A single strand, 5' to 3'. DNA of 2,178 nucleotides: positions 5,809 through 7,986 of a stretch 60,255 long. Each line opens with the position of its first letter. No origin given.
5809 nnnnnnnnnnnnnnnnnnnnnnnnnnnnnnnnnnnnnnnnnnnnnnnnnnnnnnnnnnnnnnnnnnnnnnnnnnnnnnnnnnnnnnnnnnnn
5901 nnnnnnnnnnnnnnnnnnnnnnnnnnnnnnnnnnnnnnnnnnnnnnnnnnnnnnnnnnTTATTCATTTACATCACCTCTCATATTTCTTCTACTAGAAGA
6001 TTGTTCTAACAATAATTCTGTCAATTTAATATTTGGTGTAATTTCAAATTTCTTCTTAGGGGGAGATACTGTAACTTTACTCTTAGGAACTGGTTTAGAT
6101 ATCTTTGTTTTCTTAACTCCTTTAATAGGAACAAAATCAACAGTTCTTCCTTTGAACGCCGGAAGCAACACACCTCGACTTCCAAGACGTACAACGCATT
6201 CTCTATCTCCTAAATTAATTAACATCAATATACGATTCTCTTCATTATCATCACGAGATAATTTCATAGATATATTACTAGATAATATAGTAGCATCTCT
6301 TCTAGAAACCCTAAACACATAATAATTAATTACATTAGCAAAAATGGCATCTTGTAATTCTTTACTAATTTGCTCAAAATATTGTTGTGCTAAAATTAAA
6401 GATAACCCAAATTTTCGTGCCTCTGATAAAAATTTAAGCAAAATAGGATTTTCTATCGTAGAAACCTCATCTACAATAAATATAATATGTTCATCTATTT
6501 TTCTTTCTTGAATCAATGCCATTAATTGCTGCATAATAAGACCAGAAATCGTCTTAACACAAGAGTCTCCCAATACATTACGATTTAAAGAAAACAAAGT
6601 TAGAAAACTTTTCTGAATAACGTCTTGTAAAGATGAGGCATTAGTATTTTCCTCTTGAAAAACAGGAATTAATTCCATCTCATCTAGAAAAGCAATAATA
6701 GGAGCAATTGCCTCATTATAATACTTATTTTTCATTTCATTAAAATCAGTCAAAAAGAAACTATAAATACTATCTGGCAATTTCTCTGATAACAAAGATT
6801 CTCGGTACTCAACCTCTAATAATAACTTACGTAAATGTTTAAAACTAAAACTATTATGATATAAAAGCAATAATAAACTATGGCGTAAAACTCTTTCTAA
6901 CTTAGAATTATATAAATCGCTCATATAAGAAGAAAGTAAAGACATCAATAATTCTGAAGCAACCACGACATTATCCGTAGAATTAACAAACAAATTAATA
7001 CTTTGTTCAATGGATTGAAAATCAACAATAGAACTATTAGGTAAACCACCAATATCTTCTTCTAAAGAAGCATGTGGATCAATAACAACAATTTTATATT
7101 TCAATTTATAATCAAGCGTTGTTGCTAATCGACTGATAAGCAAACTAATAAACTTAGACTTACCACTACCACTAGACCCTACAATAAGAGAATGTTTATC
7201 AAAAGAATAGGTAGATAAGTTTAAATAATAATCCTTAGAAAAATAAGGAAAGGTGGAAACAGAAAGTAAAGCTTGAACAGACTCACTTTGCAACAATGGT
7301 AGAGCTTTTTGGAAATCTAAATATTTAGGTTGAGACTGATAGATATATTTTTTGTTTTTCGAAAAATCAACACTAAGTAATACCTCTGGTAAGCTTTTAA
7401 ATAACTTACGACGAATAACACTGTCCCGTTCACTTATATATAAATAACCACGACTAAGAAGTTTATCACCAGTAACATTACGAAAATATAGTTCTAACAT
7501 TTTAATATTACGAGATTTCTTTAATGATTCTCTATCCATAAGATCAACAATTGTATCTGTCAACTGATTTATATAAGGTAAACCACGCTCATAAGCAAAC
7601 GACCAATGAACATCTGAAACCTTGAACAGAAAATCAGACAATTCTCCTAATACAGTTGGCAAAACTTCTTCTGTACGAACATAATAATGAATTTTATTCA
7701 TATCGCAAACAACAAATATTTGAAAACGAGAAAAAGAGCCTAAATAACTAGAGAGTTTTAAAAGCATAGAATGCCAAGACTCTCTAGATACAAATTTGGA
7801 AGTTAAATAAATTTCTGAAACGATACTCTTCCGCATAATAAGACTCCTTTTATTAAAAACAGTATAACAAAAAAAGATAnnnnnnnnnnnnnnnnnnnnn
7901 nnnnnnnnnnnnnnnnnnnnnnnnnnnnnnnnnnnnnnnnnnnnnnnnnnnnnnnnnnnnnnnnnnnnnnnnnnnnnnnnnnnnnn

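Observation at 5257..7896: Terminator-insulated, translationally coupled pair: orphan HerA/FtsK/VirD4-class ATPase plus a Cys-rich partner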

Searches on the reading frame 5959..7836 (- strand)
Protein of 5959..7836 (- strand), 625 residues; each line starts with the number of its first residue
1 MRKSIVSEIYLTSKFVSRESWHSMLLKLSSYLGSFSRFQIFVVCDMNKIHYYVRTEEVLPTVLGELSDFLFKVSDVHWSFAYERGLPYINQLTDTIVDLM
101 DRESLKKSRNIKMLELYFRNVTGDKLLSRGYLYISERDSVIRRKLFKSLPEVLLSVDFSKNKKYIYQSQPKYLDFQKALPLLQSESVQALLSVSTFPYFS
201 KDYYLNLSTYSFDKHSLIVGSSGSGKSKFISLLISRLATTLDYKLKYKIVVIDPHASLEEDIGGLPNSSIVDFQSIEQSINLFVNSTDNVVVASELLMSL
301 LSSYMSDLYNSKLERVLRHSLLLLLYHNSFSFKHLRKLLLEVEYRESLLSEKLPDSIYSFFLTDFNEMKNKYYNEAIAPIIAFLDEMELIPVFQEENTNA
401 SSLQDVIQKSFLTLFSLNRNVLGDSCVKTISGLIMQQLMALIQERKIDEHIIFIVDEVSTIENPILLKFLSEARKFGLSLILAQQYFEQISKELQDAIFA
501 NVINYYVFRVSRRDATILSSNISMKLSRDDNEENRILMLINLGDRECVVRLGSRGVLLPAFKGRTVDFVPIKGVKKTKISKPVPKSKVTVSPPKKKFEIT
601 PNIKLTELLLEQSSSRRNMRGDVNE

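Call 3: search_protein_families(library=pfam, proteins=[window:5959-7836:-], max_evalue=1)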
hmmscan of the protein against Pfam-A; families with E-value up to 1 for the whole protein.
window:5959-7836:- (625 aa): 11 families
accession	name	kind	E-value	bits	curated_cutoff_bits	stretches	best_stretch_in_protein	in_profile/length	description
PF01935.23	DUF87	-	2.3e-09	38.1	23.2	1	212-256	22-62/220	Helicase HerA, central domain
PF10412.15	TrwB_AAD_bind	-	1.8e-08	34.2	20.5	1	207-511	9-311/387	Type IV secretion-system coupling protein DNA-binding domain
PF01580.24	FtsK_SpoIIIE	-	0.00029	20.8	24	1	204-240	32-66/221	FtsK/SpoIIIE family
PF12696.13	TraG-D_C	-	0.0012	19.3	22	1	451-516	2-73/126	TraM recognition site of TraD and TraG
PF13401.12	AAA_22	-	0.0017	19.1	27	0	215-246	7-33/130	AAA domain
PF13245.12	AAA_19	-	0.0052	17.4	25.1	0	213-242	11-40/134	AAA domain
PF00910.28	RNA_helicase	-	0.01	16.8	21.5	1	217-285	2-69/105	RNA helicase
PF13555.12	AAA_29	-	0.038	14.2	27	1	208-230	15-39/61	P-loop containing region of AAA domain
PF03193.22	RsgA_GTPase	-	0.045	14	30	1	203-237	96-130/174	RsgA GTPase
PF13604.12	AAA_30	-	0.077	13.2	27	0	428-482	71-121/191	AAA domain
PF03029.23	ATP_bind_1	-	0.11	12.7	27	0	218-256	1-36/240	Conserved hypothetical ATP binding protein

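Call 4: search_protein_families(library=padloc, proteins=[window:5959-7836:-], max_evalue=1)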
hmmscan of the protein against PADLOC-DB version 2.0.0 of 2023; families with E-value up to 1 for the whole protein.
window:5959-7836:- (625 aa): 15 families
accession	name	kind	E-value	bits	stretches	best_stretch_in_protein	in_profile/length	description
PDLC04140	mad8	-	4.5e-14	50.7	1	213-514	27-255/314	mads_8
PDLC04105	HerA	-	2e-08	31.3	1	212-257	165-206/576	-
PDLC02188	HerA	-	2.7e-06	24.5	1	212-277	143-208/578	-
PDLC04106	HerA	-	6.5e-06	22.9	2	212-251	174-213/667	-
PDLC04100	HerA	-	8e-05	19.5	2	213-239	163-189/580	-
PDLC02185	HerA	-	0.00011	19.1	2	213-253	164-200/585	-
PDLC04099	HerA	-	0.00016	19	1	212-256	168-208/214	-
PDLC02806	SspH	-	0.00023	16.7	1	210-256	1534-1579/1766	SspH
PDLC04103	HerA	-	0.00033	17.1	1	165-255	125-209/579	-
PDLC04102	HerA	-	0.00035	17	1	191-253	153-217/654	-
PDLC04101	HerA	-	0.00049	16.9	1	212-255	167-206/400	-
PDLC01055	HerA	-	0.0011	15.9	1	213-253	157-194/532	Type III coevolved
PDLC04107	HerA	-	0.0028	14.7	1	212-239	168-195/306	-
PDLC04098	HerA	-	0.035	10.7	0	471-492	564-585/686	-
PDLC02335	AbiLi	-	0.062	10.3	1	191-470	53-216/326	AbiLi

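Call 5: search_protein_families(library=ncbifam, proteins=[window:5959-7836:-], max_evalue=1)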
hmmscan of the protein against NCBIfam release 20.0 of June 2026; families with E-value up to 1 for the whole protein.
window:5959-7836:- (625 aa): 12 families
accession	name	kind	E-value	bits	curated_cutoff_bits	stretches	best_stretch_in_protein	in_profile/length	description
NF042944.1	HerA_antiphage_2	equivalog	2.6e-05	23.2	850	1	212-276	135-199/576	anti-phage-associated helicase HerA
TIGR02759.1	TraD_Ftype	equivalog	7e-05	21.8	521.35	1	435-522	395-486/566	type IV conjugative transfer system coupling protein TraD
TIGR03743.1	SXT_TraD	subfamily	0.00019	20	366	2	447-514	484-556/636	conjugative transfer system coupling protein TraD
TIGR03925.1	T7SS_EccC_b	equivalog_domain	0.00027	19.3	346.55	1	213-278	361-422/564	type VII secretion protein EccCb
NF042943.1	HerA_antiphage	equivalog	0.00042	19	800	1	213-253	156-192/566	anti-phage-associated helicase HerA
NF045973.1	conju_CD1115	equivalog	0.00056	18.9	250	1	211-263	22-68/442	VirD4-like conjugal transfer protein, CD1115 family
TIGR03928.1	T7_EssCb_Firm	equivalog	0.00075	17.2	778.4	1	203-239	459-495/1296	type VII secretion protein EssC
NF041065.1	DpdH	equivalog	0.0019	16.7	450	1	218-351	71-200/1014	protein DpdH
NF040937.1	HerA_Thermprot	equivalog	0.007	14.8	800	0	447-511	355-415/487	DNA double-strand break repair helicase HerA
TIGR00803.1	nst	subfamily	0.017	14.8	55.85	0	272-313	66-107/222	solute carrier family 35 transporter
TIGR03924.1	T7SS_EccC_a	equivalog_domain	0.017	13.9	509.15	1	214-240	451-477/673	type VII secretion protein EccCa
TIGR00157.1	TIGR00157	equivalog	0.15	11.5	100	1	209-240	118-149/247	ribosome small subunit-dependent GTPase A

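Call 8: search_protein_families(library=phrogs, proteins=[window:5959-7836:-], max_evalue=1)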
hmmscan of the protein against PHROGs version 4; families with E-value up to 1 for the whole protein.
window:5959-7836:- (625 aa): 5 families
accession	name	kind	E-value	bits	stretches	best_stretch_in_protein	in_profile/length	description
phrog_5156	-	unknown function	4e-15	55.9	1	217-529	415-741/824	-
phrog_7035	-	unknown function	6.4e-10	39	2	212-265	210-260/969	-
phrog_2666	-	head and packaging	0.00056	19.7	1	213-244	321-358/555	terminase large subunit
phrog_3551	-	moron, auxiliary metabolic gene and host takeover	0.0061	15.6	1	204-256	430-478/758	FtsK/SpoIIIE-like protein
phrog_25218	-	unknown function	0.13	13.1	1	375-441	40-107/191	-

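Call 9: search_solved_structures(query=window:5959-7836:-, max_evalue=1)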
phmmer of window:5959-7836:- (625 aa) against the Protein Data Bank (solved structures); distinct sequences matched with E-value up to 1: 2.
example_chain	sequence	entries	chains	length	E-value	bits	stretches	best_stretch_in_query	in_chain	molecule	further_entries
9qks_G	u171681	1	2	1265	0.0073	18.2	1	182-239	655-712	ESX secretion system protein YukB,Green fluorescent protein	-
8wiv_A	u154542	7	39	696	0.59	11.9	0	206-257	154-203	Helicase HerA central domain-containing protein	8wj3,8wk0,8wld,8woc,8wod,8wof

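Call 18: find_homologous_proteins(query=window:5959-7836:-, max_evalue=0.001)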
Query window:5959-7836:- (625 aa): 2604 proteins with E <= 0.001 among 8000 candidates; the best 120 are listed.
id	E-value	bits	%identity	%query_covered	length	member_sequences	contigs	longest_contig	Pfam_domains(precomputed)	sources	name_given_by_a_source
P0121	0.0e+0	1332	100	100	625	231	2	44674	PF10412.16,PF01935.24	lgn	-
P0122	0.0e+0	1321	98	100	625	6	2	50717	PF10412.16,PF01935.24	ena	-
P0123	0.0e+0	1308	97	100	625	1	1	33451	PF10412.16,PF01935.24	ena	-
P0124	0.0e+0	1259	93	100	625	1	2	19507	PF10412.16,PF01935.24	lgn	-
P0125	0.0e+0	1251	92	100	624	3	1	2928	PF10412.16,PF01935.24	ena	-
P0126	0.0e+0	1241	92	100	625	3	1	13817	PF10412.16,PF01935.24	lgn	-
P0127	0.0e+0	1232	90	100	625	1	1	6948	PF10412.16,PF01935.24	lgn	-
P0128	0.0e+0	1203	89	100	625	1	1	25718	PF10412.16,PF01935.24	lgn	-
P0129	0.0e+0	1192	88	100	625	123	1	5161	PF10412.16,PF01935.24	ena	-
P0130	0.0e+0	1117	80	100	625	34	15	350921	PF10412.16,PF01935.24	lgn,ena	-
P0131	0.0e+0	1113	81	100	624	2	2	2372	PF10412.16,PF01935.24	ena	-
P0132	0.0e+0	1112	81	100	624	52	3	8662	PF10412.16,PF01935.24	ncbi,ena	-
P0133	0.0e+0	1112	81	100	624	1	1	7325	PF10412.16,PF01935.24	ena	-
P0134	0.0e+0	1106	81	100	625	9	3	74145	PF10412.16,PF01935.24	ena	-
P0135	0.0e+0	1096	80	100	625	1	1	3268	PF10412.16,PF01935.24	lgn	-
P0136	0.0e+0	1072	78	100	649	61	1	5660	PF10412.16,PF01935.24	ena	-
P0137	0.0e+0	1070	80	100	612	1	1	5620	PF10412.16,PF01935.24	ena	-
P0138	0.0e+0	1047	76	100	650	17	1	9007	PF10412.16,PF01935.24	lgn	-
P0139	3.7e-293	991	72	100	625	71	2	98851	PF10412.16,PF01935.24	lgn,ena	-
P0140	2.6e-276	936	68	100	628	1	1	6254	PF10412.16,PF01935.24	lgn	-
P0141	7.0e-269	911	83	82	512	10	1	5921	PF10412.16,PF01935.24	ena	-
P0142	8.8e-267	904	66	100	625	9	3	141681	PF10412.16,PF01935.24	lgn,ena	-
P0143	1.6e-190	653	49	100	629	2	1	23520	PF10412.16,PF01935.24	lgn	-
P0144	2.2e-189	649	50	99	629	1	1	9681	PF01935.24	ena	-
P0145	2.1e-188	646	50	100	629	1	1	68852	PF10412.16,PF01935.24,PF13401.13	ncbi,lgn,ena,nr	ncbi:MAG: ATP-binding protein [Erysipelotrichales bacterium]|nr:ATP-binding protein [Erysipelotricha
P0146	8.3e-188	644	73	67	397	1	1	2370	PF01935.24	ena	-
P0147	4.8e-187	641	50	98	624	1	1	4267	PF10412.16,PF01935.24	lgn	-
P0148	2.0e-182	626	49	98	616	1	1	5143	PF01935.24,PF13401.13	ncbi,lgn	-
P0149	2.0e-182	626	49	98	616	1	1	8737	PF01935.24,PF13401.13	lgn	-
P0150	1.2e-181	623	49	98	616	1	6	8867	PF01935.24,PF13401.13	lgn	-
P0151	1.6e-181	623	49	98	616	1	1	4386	PF01935.24,PF13401.13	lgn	-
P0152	4.8e-181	621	49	98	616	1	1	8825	PF01935.24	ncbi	-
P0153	4.0e-180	618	49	98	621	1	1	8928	PF01935.24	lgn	-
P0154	1.2e-179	617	48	98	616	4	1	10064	PF01935.24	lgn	-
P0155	4.5e-179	615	48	98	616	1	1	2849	PF10412.16,PF01935.24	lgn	-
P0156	7.9e-179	614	49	98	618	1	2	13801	PF01935.24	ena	-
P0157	1.1e-178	614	49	98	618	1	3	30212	PF01935.24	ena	-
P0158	2.6e-178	612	48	99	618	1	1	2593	PF01935.24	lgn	-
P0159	2.8e-178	612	48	99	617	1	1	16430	PF10412.16,PF01935.24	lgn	-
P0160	2.9e-178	612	48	99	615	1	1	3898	PF10412.16,PF01935.24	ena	-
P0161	3.6e-178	612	48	99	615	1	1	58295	PF10412.16,PF01935.24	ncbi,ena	-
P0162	4.1e-178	612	48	99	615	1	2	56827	PF10412.16,PF01935.24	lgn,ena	-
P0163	4.6e-178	612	48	99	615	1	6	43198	PF10412.16,PF01935.24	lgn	-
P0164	4.8e-178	611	48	99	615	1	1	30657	PF10412.16,PF01935.24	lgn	-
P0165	6.2e-178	611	48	99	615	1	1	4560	PF10412.16,PF01935.24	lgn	-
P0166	7.1e-178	611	48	99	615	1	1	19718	PF10412.16,PF01935.24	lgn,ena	-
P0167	7.3e-178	611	48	99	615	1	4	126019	PF10412.16,PF01935.24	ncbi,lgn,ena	-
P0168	7.3e-178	611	48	99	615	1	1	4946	PF10412.16,PF01935.24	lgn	-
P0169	9.2e-178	611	48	99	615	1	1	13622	PF10412.16,PF01935.24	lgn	-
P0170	1.1e-177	610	48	99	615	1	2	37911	PF10412.16,PF01935.24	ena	-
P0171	1.3e-177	610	48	99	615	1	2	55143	PF10412.16,PF01935.24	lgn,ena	-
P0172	1.3e-177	610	48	99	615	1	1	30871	PF10412.16,PF01935.24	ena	-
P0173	1.6e-177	610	48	99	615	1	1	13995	PF10412.16,PF01935.24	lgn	-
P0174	1.8e-177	610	48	99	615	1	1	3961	PF10412.16,PF01935.24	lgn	-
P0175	1.8e-177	610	47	99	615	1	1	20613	PF10412.16,PF01935.24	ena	-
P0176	2.2e-177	609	50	98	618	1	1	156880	PF01935.24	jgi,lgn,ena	-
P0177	2.7e-177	609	48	98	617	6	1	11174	PF10412.16,PF01935.24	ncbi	-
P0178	2.9e-177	609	48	98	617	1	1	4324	PF01935.24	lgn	-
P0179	5.0e-177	608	48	98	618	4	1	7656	PF01935.24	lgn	-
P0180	1.3e-176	607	49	98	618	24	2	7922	PF01935.24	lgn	-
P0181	1.4e-176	607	48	99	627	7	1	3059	PF10412.16,PF01935.24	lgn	-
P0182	1.5e-176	607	47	99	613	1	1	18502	PF10412.16,PF01935.24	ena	-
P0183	2.0e-176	606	48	98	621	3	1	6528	PF10412.16,PF01935.24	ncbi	-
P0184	2.4e-176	606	48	99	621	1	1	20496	PF10412.16,PF01935.24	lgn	-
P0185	2.9e-176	606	48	98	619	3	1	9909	PF10412.16,PF01935.24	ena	-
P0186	3.7e-176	605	48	98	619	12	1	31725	PF10412.16,PF01935.24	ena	-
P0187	1.0e-175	604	48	99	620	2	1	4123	PF10412.16,PF01935.24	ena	-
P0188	1.3e-175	603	48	98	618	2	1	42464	PF10412.16,PF01935.24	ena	-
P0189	1.3e-175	603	48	98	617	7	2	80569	PF10412.16,PF01935.24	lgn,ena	-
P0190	1.8e-175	603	48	98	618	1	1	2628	PF01935.24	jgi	-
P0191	2.0e-175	603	48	98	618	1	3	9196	PF01935.24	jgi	-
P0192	2.0e-175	603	48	98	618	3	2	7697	PF10412.16,PF01935.24,PF13401.13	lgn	-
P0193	2.6e-175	602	48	98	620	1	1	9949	PF10412.16,PF01935.24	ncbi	-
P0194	3.5e-175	602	48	98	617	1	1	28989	PF10412.16,PF01935.24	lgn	-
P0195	4.2e-175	602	46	100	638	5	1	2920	PF10412.16,PF01935.24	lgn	-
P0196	5.6e-175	601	48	98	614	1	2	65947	PF10412.16,PF01935.24,PF13245.13,PF13401.13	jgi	-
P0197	6.1e-175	601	48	98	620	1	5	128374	PF10412.16,PF01935.24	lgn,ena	-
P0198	7.1e-175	601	48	98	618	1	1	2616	PF01935.24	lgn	-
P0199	7.2e-175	601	47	99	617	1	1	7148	PF10412.16,PF01935.24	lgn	-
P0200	9.0e-175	601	47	98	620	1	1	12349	PF10412.16,PF01935.24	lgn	-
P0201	1.0e-174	601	48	99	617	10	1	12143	PF10412.16,PF01935.24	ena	-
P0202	1.1e-174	600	47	99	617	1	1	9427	PF01935.24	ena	-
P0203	1.1e-174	600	50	98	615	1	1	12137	PF01935.24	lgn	-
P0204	1.3e-174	600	48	98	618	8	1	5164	PF01935.24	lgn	-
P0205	1.3e-174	600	48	99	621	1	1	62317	PF10412.16,PF01935.24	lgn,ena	-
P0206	1.3e-174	600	47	99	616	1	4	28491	PF10412.16,PF01935.24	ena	-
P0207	1.5e-174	600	48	98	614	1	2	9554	PF10412.16,PF01935.24,PF13245.13,PF13401.13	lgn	-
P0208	1.6e-174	600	48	98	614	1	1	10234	PF10412.16,PF01935.24,PF13245.13,PF13401.13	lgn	-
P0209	1.6e-174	600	47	99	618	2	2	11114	PF10412.16,PF01935.24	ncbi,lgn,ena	-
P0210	1.6e-174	600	48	98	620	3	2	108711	PF10412.16,PF01935.24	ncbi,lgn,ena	-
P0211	2.0e-174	600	47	99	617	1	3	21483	PF01935.24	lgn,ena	-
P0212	2.1e-174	600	49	98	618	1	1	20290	PF10412.16,PF01935.24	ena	-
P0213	2.3e-174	599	47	99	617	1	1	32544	PF10412.16,PF01935.24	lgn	-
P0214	2.3e-174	599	48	99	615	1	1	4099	PF10412.16,PF01935.24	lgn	-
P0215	2.5e-174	599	47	99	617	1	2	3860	PF10412.16,PF01935.24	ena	-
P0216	2.5e-174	599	47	99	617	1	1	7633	PF10412.16,PF01935.24,PF13401.13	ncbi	-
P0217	2.7e-174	599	48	98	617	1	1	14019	PF10412.16,PF01935.24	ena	-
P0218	2.8e-174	599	47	99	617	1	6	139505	PF10412.16,PF01935.24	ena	-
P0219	3.4e-174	599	47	99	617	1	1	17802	PF10412.16,PF01935.24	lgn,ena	-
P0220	3.9e-174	599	46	99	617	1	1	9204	PF10412.16,PF01935.24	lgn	-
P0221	4.4e-174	598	46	99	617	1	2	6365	PF10412.16,PF01935.24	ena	-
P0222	4.4e-174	598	47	99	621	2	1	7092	PF10412.16,PF01935.24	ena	-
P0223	4.7e-174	598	47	99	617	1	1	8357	PF10412.16,PF01935.24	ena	-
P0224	4.9e-174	598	48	98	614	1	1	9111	PF10412.16,PF01935.24,PF13245.13,PF13401.13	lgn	-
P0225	4.9e-174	598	49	98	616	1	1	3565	PF01935.24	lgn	-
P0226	5.0e-174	598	47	99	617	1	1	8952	PF10412.16,PF01935.24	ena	-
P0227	5.1e-174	598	47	99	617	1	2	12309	PF01935.24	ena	-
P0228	5.3e-174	598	47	99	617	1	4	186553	PF10412.16,PF01935.24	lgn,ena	-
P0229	5.3e-174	598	47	99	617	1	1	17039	PF10412.16,PF01935.24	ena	-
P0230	5.5e-174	598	46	99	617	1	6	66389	PF10412.16,PF01935.24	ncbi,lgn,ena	-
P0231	5.7e-174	598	48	99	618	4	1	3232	PF10412.16,PF01935.24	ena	-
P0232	5.9e-174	598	46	99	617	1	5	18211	PF10412.16,PF01935.24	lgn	-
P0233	6.3e-174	598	49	98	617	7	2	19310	PF10412.16,PF01935.24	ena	-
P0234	6.3e-174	598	47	99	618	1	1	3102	PF10412.16,PF01935.24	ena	-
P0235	6.4e-174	598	47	99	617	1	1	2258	PF10412.16,PF01935.24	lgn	-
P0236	6.5e-174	598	46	99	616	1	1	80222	PF10412.16,PF01935.24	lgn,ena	-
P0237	6.5e-174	598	46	99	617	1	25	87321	PF10412.16,PF01935.24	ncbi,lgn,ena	-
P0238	6.9e-174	598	47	99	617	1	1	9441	PF10412.16,PF01935.24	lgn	-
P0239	7.0e-174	598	47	99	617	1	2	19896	PF10412.16,PF01935.24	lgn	-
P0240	7.3e-174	598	47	99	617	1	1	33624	PF10412.16,PF01935.24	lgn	-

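Call 32: search_solved_structures(query=A2, max_evalue=1)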
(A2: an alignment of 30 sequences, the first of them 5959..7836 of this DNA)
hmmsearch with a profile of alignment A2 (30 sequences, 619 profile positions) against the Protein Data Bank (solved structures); distinct sequences matched with E-value up to 1: 9.
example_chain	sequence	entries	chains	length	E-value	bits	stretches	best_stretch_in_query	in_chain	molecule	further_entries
8xau_A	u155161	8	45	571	0.00032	22.8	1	209-258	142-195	ATP-binding protein | HerA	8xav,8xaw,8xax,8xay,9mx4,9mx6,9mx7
8wiv_A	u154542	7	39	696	0.0035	19.4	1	211-276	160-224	Helicase HerA central domain-containing protein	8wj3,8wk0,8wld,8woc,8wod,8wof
7y18_A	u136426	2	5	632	0.015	17.2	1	159-238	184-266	Polynucleotide 5'-hydroxyl-kinase GRC3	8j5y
2nq2_C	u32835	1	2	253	0.028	16.4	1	193-232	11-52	Hypothetical ABC transporter ATP-binding protein HI1470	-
8ziq_M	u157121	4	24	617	0.032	16.2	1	210-255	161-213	HerA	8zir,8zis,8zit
4nh0_A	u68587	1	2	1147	0.23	13.4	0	207-256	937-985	Cell divisionFtsK/SpoIIIE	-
8hku_AL1P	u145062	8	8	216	0.66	11.8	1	25-90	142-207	50S ribosomal protein L1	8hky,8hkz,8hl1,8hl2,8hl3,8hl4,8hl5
1mzp_A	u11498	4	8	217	0.74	11.7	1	25-90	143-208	50s ribosomal protein L1P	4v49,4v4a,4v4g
4f4c_A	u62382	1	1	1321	0.98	11.3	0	216-233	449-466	Multidrug resistance protein pgp-1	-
